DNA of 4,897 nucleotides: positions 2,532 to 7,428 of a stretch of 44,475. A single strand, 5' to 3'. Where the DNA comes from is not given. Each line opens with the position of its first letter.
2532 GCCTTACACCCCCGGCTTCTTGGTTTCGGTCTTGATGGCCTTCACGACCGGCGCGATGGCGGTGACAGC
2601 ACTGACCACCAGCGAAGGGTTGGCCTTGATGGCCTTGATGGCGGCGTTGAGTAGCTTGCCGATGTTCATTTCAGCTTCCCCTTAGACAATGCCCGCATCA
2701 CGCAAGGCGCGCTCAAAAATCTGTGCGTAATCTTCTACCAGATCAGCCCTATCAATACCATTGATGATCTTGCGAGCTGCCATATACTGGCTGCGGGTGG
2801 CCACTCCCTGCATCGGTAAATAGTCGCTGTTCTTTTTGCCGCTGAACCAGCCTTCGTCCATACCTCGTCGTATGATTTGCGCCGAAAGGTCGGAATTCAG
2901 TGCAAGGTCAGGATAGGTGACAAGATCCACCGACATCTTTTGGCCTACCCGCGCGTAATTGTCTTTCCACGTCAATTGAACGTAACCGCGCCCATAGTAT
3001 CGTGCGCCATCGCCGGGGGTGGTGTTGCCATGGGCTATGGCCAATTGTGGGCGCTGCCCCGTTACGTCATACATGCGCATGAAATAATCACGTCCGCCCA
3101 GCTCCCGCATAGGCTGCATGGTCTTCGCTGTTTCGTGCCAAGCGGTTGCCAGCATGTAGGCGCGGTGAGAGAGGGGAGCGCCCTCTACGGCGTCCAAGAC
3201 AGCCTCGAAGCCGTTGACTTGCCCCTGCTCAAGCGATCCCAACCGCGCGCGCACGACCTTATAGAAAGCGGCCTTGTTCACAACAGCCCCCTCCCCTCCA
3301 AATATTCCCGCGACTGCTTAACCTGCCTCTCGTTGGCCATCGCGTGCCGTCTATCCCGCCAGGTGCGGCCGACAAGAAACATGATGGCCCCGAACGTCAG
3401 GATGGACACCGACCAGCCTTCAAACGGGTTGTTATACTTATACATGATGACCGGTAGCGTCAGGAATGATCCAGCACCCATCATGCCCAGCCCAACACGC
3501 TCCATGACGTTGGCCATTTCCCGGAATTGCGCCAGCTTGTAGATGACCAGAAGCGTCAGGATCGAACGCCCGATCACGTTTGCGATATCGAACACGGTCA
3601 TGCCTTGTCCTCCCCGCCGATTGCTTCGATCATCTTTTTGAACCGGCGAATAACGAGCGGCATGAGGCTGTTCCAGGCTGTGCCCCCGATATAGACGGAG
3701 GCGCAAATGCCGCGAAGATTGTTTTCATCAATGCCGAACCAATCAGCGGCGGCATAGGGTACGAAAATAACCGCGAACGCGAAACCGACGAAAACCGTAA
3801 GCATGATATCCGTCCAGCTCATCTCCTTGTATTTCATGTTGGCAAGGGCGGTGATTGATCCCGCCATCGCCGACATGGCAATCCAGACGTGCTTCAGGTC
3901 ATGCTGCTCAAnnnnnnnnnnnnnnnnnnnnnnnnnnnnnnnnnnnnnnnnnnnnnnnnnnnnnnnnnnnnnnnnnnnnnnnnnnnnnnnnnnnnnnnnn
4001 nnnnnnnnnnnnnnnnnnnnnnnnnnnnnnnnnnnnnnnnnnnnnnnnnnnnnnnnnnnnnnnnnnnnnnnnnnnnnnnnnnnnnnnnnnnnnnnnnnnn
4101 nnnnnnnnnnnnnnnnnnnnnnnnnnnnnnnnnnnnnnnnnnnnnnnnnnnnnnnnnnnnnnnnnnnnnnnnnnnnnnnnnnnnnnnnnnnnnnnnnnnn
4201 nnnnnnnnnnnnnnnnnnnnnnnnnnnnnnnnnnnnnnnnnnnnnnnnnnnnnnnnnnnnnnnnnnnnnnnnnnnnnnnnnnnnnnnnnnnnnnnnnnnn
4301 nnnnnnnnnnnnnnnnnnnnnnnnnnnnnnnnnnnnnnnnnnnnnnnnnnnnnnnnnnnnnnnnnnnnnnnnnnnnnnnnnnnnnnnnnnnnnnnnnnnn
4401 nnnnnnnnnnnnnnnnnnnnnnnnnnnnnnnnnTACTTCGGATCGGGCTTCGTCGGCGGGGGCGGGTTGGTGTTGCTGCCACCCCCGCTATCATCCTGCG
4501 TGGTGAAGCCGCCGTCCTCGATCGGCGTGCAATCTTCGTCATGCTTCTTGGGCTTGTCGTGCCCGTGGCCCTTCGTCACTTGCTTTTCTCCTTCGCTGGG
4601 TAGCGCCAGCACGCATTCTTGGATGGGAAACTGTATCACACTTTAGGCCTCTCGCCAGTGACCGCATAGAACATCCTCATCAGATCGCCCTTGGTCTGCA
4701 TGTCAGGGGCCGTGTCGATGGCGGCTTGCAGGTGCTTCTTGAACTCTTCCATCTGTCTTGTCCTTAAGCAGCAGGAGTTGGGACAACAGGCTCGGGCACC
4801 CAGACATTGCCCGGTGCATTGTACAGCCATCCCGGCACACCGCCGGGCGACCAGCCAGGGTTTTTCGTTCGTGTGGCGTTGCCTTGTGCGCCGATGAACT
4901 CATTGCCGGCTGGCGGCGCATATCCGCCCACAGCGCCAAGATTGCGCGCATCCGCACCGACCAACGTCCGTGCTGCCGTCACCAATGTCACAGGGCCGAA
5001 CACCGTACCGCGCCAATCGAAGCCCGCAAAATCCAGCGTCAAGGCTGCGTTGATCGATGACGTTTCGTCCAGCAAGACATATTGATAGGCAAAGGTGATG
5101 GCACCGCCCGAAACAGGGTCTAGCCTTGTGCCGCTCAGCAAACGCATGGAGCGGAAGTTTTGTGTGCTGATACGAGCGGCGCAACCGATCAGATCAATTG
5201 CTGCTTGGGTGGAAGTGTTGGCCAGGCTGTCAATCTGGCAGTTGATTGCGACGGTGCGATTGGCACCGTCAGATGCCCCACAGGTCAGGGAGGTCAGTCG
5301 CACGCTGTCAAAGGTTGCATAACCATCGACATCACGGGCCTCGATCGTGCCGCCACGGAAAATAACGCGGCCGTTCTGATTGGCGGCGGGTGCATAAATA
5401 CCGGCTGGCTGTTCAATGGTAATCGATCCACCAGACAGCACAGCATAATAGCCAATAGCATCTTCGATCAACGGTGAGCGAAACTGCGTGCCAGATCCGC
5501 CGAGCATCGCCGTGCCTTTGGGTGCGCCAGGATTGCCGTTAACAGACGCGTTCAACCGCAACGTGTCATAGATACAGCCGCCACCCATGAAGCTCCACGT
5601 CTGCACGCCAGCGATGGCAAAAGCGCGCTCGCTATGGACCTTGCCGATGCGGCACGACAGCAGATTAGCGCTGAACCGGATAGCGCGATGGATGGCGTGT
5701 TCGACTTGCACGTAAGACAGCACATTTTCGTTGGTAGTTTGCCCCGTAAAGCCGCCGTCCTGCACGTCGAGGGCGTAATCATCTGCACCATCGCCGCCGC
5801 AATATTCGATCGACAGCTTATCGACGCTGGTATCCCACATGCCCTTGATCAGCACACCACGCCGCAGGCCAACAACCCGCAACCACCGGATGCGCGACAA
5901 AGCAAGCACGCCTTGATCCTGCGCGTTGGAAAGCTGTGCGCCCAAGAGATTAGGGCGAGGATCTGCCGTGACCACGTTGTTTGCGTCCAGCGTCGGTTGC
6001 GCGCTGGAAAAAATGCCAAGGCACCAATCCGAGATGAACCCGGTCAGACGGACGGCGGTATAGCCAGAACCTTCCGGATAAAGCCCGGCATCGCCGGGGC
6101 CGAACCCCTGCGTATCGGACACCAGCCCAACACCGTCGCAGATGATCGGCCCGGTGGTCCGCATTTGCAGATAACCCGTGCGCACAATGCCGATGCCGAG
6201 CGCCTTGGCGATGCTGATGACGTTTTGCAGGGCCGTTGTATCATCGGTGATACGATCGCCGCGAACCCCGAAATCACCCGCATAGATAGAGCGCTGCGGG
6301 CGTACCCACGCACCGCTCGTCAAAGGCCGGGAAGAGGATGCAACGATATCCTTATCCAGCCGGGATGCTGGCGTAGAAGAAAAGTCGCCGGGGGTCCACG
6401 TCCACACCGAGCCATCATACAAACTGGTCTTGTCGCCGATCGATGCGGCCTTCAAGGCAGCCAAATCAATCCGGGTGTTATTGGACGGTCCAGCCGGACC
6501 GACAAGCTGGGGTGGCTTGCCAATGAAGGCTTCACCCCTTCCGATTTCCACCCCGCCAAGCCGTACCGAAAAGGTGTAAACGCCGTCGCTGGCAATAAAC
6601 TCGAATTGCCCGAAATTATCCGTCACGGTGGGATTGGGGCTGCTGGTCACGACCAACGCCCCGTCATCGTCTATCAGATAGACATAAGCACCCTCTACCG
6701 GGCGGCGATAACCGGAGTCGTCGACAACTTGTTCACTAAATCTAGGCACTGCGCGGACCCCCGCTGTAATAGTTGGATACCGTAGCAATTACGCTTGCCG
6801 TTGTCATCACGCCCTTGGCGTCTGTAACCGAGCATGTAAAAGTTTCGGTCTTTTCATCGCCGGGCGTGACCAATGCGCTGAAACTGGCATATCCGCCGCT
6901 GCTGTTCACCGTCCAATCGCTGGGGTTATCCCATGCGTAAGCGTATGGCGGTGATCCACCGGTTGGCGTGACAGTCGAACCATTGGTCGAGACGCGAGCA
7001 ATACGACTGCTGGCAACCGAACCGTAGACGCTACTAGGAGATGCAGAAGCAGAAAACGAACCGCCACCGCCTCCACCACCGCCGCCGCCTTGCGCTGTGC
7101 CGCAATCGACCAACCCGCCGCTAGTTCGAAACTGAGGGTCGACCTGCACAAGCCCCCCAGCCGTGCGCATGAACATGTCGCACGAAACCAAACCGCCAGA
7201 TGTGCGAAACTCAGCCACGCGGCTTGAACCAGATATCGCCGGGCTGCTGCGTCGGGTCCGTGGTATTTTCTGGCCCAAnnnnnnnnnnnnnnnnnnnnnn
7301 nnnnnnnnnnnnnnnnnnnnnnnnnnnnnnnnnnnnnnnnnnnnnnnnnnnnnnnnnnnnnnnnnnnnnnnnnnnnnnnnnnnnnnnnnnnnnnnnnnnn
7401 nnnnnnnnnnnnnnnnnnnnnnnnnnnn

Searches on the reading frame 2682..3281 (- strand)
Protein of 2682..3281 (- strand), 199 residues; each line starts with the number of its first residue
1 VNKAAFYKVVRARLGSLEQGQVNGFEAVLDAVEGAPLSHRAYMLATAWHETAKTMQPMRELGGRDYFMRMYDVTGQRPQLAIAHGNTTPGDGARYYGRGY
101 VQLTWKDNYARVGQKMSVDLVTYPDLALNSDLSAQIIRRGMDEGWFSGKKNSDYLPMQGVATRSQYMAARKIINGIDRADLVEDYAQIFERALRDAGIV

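Call 24: search_protein_families(library=pfam, proteins=[window:2682-3281:-], max_evalue=0.01)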
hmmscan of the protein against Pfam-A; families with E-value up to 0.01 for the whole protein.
window:2682-3281:- (199 aa): 1 family
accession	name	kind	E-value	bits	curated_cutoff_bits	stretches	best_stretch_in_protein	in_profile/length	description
PF00182.24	Glyco_hydro_19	-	1.1e-07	32.3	25.5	1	90-129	102-141/232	Chitinase class I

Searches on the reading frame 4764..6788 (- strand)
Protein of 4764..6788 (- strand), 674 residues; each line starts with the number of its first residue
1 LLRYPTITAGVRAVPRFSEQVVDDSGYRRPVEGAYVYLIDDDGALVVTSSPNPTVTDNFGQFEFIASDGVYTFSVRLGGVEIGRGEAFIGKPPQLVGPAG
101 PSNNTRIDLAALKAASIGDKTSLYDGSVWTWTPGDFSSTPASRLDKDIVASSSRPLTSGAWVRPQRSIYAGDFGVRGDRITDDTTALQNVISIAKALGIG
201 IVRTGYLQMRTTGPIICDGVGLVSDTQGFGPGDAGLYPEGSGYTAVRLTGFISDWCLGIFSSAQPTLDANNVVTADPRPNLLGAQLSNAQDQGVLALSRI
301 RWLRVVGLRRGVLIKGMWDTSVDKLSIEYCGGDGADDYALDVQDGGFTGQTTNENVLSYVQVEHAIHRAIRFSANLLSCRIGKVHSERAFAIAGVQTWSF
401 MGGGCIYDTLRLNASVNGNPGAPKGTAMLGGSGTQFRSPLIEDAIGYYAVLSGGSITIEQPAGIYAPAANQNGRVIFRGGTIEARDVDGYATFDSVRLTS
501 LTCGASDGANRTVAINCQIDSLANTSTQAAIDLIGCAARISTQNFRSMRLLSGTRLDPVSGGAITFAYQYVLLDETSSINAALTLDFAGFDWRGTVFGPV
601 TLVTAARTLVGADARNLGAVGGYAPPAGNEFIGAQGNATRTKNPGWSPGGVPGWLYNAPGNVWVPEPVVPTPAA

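Call 24: search_protein_families(library=pfam, proteins=[window:4764-6788:-], max_evalue=0.01)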
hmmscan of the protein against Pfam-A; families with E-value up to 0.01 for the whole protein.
window:4764-6788:- (674 aa): 2 families
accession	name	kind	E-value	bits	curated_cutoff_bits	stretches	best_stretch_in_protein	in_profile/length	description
PF12708.12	Pect-lyase_RHGA_epim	-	0.0072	16.6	27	0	172-193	6-27/213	Rhamnogalacturonase A/epimerase, pectate lyase-like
PF07210.18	DUF1416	-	0.0081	16.5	23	0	28-73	30-70/97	Protein of unknown function (DUF1416)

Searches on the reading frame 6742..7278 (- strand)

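Call 83: search_protein_families(library=pfam, proteins=[window:6742-7278:-], max_evalue=0.01)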
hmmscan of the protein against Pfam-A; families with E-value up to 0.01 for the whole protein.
window:6742-7278:- (178 aa): 1 family
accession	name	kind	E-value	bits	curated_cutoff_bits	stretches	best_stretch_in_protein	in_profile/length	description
PF13573.12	SprB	-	0.00011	22.3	28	1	99-120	14-36/37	SprB repeat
